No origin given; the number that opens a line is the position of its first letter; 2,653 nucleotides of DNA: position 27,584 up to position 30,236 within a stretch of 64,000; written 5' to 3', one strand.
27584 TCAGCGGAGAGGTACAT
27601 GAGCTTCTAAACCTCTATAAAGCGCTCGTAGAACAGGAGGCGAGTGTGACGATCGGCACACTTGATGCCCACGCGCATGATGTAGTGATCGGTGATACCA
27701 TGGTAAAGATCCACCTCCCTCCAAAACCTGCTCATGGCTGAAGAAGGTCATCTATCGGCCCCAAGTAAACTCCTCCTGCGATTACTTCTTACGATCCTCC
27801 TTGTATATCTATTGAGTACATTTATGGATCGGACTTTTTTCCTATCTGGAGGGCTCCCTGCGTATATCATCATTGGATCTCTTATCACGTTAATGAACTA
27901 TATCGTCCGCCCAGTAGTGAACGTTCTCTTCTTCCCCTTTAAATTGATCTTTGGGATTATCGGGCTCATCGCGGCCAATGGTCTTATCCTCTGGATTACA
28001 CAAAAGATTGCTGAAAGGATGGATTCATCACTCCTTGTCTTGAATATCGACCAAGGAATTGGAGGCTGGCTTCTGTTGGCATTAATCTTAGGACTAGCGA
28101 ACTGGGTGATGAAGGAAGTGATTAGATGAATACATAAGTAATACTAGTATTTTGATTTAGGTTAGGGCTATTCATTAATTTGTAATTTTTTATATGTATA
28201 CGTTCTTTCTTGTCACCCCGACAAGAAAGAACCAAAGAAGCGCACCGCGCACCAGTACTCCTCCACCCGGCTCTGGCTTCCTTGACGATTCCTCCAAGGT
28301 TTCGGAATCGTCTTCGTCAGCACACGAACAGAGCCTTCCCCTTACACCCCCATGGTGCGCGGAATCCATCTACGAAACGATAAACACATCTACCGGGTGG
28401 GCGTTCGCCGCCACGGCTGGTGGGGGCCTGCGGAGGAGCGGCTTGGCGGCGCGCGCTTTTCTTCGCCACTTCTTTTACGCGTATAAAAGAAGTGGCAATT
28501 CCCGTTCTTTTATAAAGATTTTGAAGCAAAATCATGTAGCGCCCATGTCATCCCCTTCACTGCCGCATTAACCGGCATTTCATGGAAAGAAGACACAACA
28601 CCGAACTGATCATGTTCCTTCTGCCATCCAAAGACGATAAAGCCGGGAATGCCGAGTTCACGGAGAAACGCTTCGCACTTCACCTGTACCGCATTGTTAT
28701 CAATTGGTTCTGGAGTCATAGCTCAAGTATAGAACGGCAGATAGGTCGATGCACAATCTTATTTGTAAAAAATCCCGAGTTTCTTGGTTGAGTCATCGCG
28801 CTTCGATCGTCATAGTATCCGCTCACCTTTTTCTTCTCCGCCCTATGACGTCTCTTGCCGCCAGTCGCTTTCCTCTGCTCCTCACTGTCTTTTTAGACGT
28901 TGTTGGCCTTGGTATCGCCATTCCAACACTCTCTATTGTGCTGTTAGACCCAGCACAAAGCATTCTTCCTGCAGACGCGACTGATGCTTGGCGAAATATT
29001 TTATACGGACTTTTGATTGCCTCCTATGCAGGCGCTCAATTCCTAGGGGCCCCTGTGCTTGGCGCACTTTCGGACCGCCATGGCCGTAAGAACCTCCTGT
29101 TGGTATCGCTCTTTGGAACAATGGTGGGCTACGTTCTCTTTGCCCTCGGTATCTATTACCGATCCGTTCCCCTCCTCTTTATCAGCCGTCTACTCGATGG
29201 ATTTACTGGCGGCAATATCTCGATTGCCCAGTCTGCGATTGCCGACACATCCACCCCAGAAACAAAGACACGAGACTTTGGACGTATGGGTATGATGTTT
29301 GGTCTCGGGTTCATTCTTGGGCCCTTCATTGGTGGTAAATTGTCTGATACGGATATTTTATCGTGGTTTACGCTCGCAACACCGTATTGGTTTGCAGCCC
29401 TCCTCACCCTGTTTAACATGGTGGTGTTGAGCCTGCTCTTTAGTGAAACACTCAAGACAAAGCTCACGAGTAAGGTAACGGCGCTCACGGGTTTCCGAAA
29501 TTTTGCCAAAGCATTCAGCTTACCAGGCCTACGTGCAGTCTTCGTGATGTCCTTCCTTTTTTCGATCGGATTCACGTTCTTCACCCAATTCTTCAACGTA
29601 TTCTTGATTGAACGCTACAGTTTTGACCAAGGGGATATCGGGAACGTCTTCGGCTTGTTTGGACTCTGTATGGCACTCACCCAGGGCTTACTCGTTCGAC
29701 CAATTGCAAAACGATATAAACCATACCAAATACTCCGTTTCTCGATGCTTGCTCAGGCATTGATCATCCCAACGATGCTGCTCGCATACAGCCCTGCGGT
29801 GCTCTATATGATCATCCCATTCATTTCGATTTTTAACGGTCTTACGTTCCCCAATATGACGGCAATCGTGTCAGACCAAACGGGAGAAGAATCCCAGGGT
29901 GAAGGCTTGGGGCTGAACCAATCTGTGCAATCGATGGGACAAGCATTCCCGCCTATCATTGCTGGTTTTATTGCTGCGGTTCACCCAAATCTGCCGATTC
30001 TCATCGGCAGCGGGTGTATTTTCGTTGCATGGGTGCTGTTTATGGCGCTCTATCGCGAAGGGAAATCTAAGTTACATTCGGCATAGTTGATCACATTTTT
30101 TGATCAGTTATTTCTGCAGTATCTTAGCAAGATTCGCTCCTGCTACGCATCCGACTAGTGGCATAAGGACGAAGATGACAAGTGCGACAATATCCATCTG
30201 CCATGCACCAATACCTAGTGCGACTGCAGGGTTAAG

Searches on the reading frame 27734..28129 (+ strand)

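Call 23: search_protein_families(library=pfam, proteins=[window:27734-28129:+], max_evalue=0.001)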
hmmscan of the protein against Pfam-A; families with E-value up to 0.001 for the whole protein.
window:27734-28129:+ (131 aa): 1 family
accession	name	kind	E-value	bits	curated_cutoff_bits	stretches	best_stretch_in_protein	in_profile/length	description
PF04020.18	Phage_holin_4_2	-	3.7e-10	40.8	28.8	1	12-125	2-105/105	Mycobacterial 4 TMS phage holin, superfamily IV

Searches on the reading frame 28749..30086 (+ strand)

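Call 23: search_protein_families(library=pfam, proteins=[window:28749-30086:+], max_evalue=0.001)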
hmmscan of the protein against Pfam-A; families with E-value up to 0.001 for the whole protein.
window:28749-30086:+ (445 aa): 2 families
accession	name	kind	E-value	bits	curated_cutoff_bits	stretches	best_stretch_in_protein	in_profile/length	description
PF07690.21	MFS_1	-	5.4e-56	190.4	33.4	2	43-400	1-345/347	Major Facilitator Superfamily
PF00083.30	Sugar_tr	-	2.6e-10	40.2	22.3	1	82-195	44-154/452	Sugar (and other) transporter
